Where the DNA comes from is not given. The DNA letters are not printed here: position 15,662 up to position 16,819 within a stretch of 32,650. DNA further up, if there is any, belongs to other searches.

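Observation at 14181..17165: Candidate undescribed nucleotide-modifying system: PadR + small protein | nucleotidyltransferase + viperin-like radical SAM (CX5CX2C) | convergent Nudix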

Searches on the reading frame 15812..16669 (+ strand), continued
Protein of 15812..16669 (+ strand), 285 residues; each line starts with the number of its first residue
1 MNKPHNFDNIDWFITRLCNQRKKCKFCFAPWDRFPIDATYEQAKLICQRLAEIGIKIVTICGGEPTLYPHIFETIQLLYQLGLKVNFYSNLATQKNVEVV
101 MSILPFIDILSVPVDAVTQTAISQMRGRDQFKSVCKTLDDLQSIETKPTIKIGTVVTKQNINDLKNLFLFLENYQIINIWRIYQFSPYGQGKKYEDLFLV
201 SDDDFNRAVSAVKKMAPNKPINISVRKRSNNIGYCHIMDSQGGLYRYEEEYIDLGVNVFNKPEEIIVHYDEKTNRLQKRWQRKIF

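Call 17: find_encoding_contigs(protein=P0038, flank=6000, max_places=2)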
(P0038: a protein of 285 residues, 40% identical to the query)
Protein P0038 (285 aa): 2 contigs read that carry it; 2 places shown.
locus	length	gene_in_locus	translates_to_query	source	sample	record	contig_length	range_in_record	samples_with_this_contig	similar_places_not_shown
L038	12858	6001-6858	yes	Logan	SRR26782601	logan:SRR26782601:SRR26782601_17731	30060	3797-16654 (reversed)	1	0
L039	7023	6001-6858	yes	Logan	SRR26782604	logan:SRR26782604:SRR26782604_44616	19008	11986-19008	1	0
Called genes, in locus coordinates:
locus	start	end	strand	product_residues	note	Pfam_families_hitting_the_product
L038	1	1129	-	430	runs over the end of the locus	PF18604:PreAtp-grasp (weak), PF02655:ATP-grasp_3 (weak)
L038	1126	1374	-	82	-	PF00550:PP-binding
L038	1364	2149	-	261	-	PF12833:HTH_18, PF00165:HTH_AraC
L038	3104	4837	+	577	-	PF00501:AMP-binding, PF00550:PP-binding (weak)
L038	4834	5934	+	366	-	PF14907:NTP_transf_5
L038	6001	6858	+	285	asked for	PF13353:Fer4_12 (faint), PF04055:Radical_SAM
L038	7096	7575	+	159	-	-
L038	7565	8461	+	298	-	PF13353:Fer4_12 (faint), PF04055:Radical_SAM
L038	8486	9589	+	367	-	PF00248:Aldo_ket_red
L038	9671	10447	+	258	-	PF04055:Radical_SAM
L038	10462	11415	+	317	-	PF13793:Pribosyltran_N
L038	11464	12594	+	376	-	PF04055:Radical_SAM, PF13353:Fer4_12 (weak), PF13186:SPASM (weak)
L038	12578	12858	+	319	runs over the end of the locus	PF13793:Pribosyltran_N, PF00156:Pribosyltran, PF14572:Pribosyl_synth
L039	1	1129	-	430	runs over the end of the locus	PF18604:PreAtp-grasp (weak), PF02655:ATP-grasp_3 (weak)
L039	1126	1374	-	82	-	PF00550:PP-binding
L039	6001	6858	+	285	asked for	PF13353:Fer4_12 (faint), PF04055:Radical_SAM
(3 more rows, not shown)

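Call 18: find_related_loci(query=A1, collection=metagenome_contigs, flank=6000)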
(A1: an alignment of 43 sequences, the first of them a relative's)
Query A1 (285 aa) in metagenome_contigs; peptide patterns used: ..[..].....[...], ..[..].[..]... (x = any residue, [..] = any of these).
450 stretches matched a pattern; 81 encode a relative of the query (tblastn E <= 1e-3); the best 80 are kept; 80 distinct loci.
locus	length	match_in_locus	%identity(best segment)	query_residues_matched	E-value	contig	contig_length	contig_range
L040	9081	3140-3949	50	9-281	1e-96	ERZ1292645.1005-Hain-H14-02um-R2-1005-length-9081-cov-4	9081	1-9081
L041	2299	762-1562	47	9-280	2e-84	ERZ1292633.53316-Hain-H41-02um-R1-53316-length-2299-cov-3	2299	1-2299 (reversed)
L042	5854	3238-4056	43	10-281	2e-79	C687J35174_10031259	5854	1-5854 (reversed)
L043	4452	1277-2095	43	10-281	2e-79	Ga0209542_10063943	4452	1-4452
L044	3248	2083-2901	43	10-281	4e-80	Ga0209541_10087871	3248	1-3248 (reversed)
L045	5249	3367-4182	44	9-281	4e-74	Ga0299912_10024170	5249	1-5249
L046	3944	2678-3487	42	10-281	3e-67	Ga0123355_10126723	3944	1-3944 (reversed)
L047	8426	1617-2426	39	9-280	7e-59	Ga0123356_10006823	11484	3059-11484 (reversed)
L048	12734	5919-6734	38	9-282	2e-61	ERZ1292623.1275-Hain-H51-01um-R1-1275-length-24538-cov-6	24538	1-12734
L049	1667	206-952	29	1-264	7e-27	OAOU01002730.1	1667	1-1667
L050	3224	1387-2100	33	10-259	1e-26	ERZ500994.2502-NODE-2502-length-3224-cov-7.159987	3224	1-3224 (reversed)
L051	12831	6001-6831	38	3-281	3e-58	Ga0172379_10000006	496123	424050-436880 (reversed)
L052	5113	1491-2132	31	6-224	5e-24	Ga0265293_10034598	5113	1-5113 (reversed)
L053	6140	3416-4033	31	10-215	6e-24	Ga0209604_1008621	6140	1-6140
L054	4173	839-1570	29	10-255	1e-23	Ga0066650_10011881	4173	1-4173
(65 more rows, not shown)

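Call 20: search_solved_structures(query=A1, max_evalue=0.001, show_alignments=3)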
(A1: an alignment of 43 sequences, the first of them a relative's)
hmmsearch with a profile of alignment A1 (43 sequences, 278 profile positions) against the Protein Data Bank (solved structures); distinct sequences matched with E-value up to 0.001: 23.
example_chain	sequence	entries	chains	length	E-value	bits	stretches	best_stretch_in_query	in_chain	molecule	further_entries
9dfn_A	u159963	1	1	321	3.1e-19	72.6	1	5-237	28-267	Radical SAM core domain-containing protein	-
9dfu_A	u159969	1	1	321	3.1e-18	69.4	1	6-237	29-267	Radical SAM core domain-containing protein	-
6efn_A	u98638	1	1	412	7.7e-16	61.5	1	11-186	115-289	Sporulation killing factor maturation protein SkfB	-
5vsl_A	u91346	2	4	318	3.2e-15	59.4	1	5-239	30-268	Radical S-adenosyl methionine domain-containing protein 2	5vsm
6b4c_A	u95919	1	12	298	3.9e-15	59.2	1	6-210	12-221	Viperin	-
9dgw_A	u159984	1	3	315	4e-15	59.1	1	5-210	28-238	Radical SAM core domain-containing protein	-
7n7h_A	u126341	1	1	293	4.5e-15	59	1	2-234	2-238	VIPERIN-LIKE ENZYME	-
7n7i_A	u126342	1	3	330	5.2e-15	58.8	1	6-210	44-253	Viperin-like enzyme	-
9dfw_A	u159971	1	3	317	5.4e-15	58.7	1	5-209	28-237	Radical SAM core domain-containing protein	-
6q2p_A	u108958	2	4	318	6.4e-15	58.5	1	5-239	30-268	Radical S-adenosyl methionine domain-containing protein 2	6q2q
5v1q_A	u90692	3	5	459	1.5e-11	47.4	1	14-251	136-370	Radical SAM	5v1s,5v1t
7tol_A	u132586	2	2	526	7e-11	45.2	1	7-194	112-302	glycerol dibiphytanyl glycerol tetraether - macrocyclic archaeol synthase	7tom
2fb2_A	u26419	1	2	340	4.3e-09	39.4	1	11-168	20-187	Molybdenum cofactor biosynthesis protein A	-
1tv7_A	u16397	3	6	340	4.7e-09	39.2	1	11-168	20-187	Molybdenum cofactor biosynthesis protein A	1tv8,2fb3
6c8v_A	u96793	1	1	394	9.7e-08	34.9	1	12-160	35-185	Coenzyme PQQ synthesis protein E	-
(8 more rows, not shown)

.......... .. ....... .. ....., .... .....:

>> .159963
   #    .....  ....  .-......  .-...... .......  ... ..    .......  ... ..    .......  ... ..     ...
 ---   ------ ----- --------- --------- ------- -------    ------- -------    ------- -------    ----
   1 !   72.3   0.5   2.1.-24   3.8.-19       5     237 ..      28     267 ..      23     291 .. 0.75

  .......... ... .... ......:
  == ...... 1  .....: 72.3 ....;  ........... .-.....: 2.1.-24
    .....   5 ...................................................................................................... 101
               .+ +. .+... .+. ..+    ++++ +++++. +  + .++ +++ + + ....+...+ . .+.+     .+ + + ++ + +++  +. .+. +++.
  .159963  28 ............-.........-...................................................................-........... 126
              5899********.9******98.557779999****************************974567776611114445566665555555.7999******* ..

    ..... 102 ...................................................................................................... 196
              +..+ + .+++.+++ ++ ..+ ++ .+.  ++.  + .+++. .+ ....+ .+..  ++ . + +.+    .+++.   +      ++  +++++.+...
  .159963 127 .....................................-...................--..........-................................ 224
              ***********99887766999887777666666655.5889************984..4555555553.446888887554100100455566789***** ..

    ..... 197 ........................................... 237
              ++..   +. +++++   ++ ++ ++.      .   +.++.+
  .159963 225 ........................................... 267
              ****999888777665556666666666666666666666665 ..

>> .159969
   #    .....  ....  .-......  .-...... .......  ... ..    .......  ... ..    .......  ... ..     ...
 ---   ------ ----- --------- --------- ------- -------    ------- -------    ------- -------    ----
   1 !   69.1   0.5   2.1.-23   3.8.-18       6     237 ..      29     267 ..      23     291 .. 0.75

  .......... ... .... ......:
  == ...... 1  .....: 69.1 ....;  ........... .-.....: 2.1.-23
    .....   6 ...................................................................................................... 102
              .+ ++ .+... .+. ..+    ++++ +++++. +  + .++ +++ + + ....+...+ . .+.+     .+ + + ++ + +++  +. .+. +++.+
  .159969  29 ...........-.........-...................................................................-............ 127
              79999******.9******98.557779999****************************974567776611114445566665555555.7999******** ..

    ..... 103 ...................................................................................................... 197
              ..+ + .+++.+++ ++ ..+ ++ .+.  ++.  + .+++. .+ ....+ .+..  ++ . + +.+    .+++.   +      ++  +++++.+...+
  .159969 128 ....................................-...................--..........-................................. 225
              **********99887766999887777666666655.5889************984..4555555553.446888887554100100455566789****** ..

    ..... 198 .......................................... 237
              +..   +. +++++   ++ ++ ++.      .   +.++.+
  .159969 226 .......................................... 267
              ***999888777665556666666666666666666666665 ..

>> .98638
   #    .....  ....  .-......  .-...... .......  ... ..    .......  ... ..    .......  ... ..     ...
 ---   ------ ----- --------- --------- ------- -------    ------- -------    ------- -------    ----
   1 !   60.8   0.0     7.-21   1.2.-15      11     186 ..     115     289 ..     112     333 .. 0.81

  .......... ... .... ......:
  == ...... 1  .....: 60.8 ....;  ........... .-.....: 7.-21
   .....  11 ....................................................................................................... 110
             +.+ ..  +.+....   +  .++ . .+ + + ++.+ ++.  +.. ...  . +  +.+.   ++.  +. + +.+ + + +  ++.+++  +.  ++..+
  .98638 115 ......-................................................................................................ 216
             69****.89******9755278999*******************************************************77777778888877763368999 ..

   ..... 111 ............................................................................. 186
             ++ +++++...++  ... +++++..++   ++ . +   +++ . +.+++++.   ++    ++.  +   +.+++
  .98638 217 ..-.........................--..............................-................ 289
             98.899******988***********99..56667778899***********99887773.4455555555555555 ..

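Call 28: predict_structure(alignment_id=A1)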
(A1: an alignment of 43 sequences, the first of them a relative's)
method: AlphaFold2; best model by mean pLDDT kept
length: 285 residues; sequences in the alignment: 43
mean_pLDDT: 95.4   pTM: 0.93
mean pLDDT of the five models: 95.4, 95.1, 94.9, 94.7, 93.9
residues with pLDDT >= 90: 266; 70-90: 12; 50-70: 6; < 50: 1
segments of 3 or more residues with pLDDT < 50: none
pLDDT, mean of each block of 10 residues (from residue 1): 75 97 92 94 99 98 95 99 98 97 98 98 96 98 96 98 98 97 95 96 98 94 96 96 96 98 96 95 74
secondary structure, 60 per line:
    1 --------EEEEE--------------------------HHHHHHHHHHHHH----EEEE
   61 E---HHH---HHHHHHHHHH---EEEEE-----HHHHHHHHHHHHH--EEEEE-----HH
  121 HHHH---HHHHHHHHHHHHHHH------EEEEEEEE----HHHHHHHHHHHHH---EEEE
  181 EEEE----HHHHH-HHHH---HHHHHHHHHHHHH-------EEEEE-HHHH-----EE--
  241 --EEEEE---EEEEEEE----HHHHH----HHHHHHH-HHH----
elements in order: E9-13 H40-52 E57-61 H71-80 E84-88 H94-106 E109-113 H119-124 H128-142 E149-156 H161-173 E177-184 H189-193 H195-198 H202-214 E222-226 H228-231 E243-247 E251-257 H262-266 H271-277

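Call 30: fold_search(model_id=the predicted structure, library=pdb)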
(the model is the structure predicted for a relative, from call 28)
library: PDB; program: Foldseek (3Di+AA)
matches with E <= 10: 1538; with E <= 0.001: 149
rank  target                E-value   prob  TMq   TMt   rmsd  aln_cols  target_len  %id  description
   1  6q2p_B                2.7e-14  1.00  0.78  0.76   3.0       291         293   18  Crystal structure of mouse viperin bound to cytidine triphosphate and S-adenosylhomocysteine (released 2020-01-22)
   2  9dfn                  4.1e-14  1.00  0.77  0.77   3.2       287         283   21  X-ray crystal structure of the second viperin-like enzyme from Trichoderma virens with bound CTP and SAM (released 2025-02-19)
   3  6q2q_B                5.6e-14  1.00  0.78  0.77   3.1       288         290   18  Crystal structure of mouse viperin bound to uridine triphosphate and S-adenosylhomocysteine (released 2020-01-22)
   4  6q2p_A                6.4e-14  1.00  0.78  0.77   3.0       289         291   18  Crystal structure of mouse viperin bound to cytidine triphosphate and S-adenosylhomocysteine (released 2020-01-22)
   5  9dgw_C                9.8e-14  1.00  0.73  0.75   4.0       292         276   20  X-ray crystal structure of the Viperin-like enzyme from T. virens with bound CTP and SAM (released 2025-02-12)
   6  6q2q_A                1.3e-13  1.00  0.74  0.73   3.6       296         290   18  Crystal structure of mouse viperin bound to uridine triphosphate and S-adenosylhomocysteine (released 2020-01-22)
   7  9dgw_B                1.7e-13  1.00  0.74  0.75   3.6       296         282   21  X-ray crystal structure of the Viperin-like enzyme from T. virens with bound CTP and SAM (released 2025-02-12)
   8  9dfw_B                1.9e-13  1.00  0.76  0.74   3.4       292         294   20  X-ray crystal structure of an engineered Viperin-like enzyme from T. virens with bound CTP and SAM (released 2025-02-12)
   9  9dgw_A                2.3e-13  1.00  0.74  0.76   3.5       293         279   19  X-ray crystal structure of the Viperin-like enzyme from T. virens with bound CTP and SAM (released 2025-02-12)
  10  9dfw_C                3.2e-13  1.00  0.80  0.81   2.8       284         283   20  X-ray crystal structure of an engineered Viperin-like enzyme from T. virens with bound CTP and SAM (released 2025-02-12)
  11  5vsl_A                3.4e-13  1.00  0.69  0.75   4.1       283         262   19  Crystal structure of viperin with bound [4Fe-4S] cluster and S-adenosylhomocysteine (SAH) (released 2017-06-14)
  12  9dfu                  5.2e-13  1.00  0.77  0.78   3.2       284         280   19  X-ray crystal structure of the second Viperin-like enzyme from T. virens variant F40H with bound CTP and SAM (released 2025-02-19)
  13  9dfw_A                8.0e-13  1.00  0.79  0.79   2.7       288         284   20  X-ray crystal structure of an engineered Viperin-like enzyme from T. virens with bound CTP and SAM (released 2025-02-12)
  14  7n7h                  2.9e-12  1.00  0.75  0.74   3.4       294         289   18  X-ray crystal structure of Viperin-like enzyme from Nematostella vectensis (released 2021-07-07)
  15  5vsl_B                3.1e-12  1.00  0.70  0.76   4.1       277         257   19  Crystal structure of viperin with bound [4Fe-4S] cluster and S-adenosylhomocysteine (SAH) (released 2017-06-14)
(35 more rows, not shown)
